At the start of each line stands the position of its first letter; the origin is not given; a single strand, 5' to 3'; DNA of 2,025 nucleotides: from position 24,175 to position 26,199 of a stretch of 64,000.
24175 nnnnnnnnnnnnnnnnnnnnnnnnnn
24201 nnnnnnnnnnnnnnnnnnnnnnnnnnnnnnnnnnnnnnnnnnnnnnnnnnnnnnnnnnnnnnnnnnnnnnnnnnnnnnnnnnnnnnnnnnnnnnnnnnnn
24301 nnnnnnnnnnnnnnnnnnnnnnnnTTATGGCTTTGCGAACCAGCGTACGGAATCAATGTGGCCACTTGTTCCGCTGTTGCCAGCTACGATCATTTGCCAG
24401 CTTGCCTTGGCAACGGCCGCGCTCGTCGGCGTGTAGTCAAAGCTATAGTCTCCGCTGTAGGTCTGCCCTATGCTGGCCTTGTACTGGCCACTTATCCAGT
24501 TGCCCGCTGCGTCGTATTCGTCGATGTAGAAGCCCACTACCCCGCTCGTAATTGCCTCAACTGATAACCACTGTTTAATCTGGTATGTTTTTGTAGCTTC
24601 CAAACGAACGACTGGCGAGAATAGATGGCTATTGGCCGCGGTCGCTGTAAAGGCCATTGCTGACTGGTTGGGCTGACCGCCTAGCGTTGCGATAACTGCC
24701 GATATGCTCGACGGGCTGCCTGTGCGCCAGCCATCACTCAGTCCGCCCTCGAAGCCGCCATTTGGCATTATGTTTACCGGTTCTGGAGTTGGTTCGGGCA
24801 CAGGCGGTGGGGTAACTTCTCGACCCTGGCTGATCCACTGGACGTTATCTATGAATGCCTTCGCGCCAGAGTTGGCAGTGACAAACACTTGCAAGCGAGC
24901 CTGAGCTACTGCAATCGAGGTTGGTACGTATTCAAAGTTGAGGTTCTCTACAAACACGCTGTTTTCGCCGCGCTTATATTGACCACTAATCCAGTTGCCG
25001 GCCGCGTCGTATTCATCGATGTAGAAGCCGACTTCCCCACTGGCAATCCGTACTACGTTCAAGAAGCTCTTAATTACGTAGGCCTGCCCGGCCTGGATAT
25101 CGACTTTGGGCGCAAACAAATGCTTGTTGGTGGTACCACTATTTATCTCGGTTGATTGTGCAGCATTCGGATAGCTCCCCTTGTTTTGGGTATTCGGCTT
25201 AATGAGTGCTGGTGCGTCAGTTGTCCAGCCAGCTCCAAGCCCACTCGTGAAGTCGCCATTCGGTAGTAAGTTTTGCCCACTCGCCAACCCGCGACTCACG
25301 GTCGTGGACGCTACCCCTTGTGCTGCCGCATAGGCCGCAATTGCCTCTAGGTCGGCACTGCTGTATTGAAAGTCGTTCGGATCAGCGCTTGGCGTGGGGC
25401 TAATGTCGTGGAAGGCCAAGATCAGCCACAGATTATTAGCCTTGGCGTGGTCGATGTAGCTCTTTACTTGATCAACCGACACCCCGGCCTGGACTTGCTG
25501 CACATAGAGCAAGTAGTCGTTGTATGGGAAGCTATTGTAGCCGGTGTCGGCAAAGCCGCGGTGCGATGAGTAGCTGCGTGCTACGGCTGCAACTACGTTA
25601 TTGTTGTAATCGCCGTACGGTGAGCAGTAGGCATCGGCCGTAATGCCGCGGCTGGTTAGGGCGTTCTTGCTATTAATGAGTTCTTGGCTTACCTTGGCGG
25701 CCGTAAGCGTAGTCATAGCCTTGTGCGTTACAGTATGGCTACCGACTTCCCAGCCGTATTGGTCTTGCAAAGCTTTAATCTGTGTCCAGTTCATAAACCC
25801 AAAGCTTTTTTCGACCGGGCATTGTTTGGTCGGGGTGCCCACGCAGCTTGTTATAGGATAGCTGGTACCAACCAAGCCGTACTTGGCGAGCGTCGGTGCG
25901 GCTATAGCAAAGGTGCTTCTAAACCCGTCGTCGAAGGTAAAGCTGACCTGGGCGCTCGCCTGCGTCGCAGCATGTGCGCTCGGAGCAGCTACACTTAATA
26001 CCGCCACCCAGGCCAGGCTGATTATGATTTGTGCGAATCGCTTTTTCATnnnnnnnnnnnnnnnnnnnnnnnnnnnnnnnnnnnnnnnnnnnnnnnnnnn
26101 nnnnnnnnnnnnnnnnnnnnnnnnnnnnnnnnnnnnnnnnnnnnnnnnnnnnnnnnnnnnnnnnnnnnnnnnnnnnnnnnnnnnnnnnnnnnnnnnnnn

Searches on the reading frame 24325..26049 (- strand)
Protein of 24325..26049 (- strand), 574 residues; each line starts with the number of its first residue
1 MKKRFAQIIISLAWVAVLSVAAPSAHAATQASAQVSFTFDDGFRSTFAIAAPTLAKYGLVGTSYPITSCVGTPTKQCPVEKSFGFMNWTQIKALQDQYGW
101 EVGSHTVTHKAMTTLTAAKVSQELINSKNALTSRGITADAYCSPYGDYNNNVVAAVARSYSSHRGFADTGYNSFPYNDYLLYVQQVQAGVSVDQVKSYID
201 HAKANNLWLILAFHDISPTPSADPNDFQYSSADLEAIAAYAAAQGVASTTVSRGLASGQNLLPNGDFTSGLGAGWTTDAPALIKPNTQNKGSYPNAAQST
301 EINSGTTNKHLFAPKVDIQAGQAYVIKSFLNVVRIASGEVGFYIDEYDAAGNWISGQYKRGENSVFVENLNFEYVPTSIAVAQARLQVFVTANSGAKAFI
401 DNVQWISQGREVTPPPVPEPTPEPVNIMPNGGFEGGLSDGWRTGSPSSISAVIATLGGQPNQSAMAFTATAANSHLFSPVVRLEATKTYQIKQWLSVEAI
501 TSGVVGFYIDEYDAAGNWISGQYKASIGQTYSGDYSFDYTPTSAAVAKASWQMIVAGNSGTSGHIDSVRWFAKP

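Call 3: search_protein_families(library=pfam, proteins=[window:24325-26049:-], max_evalue=0.01)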
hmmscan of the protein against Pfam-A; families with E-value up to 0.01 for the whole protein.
window:24325-26049:- (574 aa): 3 families
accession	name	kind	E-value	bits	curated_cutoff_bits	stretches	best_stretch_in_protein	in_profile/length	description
PF01522.26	Polysacc_deac_1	-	1e-17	64.7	23.1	1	32-157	6-117/124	Polysaccharide deacetylase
PF02018.23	CBM_4_9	-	8e-07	30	25.9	1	426-544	2-121/136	Carbohydrate binding domain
PF10566.15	Glyco_hydro_97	-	0.00087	19.2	32.5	1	184-247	25-90/275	Glycoside hydrolase 97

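Call 4: search_protein_families(library=ncbifam, proteins=[window:24325-26049:-], max_evalue=0.01)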
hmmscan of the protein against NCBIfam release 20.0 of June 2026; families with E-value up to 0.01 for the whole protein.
window:24325-26049:- (574 aa): 8 families
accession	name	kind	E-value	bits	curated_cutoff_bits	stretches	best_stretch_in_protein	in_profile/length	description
NF050820.1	PolSacchBiosHfsH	equivalog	6.7e-15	55.4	400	1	28-254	29-244/249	oligosaccharide deacetylase HfsH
TIGR02764.1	spore_ybaN_pdaB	equivalog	1.3e-05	25.1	237.4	1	97-156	56-116/191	polysaccharide deacetylase family sporulation protein PdaB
TIGR03938.2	deacetyl_PgaB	equivalog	2.4e-05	22.8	321.9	1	35-108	66-144/621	poly-beta-1,6-N-acetyl-D-glucosamine N-deacetylase PgaB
TIGR02873.1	spore_ylxY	hypoth_equivalog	0.0001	21.7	391.5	1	90-157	128-196/268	probable sporulation protein, polysaccharide deacetylase family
TIGR03933.1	PIA_icaB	equivalog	0.00038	20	248.35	1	35-158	74-201/245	intercellular adhesin biosynthesis polysaccharide N-deacetylase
NF011177.0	PRK14582.1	equivalog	0.0013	17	923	1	33-111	107-191/671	poly-beta-1,6-N-acetyl-D-glucosamine N-deacetylase PgaB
TIGR04243.1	nodulat_NodB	equivalog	0.003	17.1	240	1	98-157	53-114/197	chitooligosaccharide deacetylase NodB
TIGR02884.1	spore_pdaA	equivalog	0.0076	16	298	0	97-184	87-170/224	delta-lactam-biosynthetic de-N-acetylase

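Call 29: search_solved_structures(query=window:24325-26049:-, max_evalue=0.001)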
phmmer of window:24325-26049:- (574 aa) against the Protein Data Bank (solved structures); distinct sequences matched with E-value up to 0.001: 0.
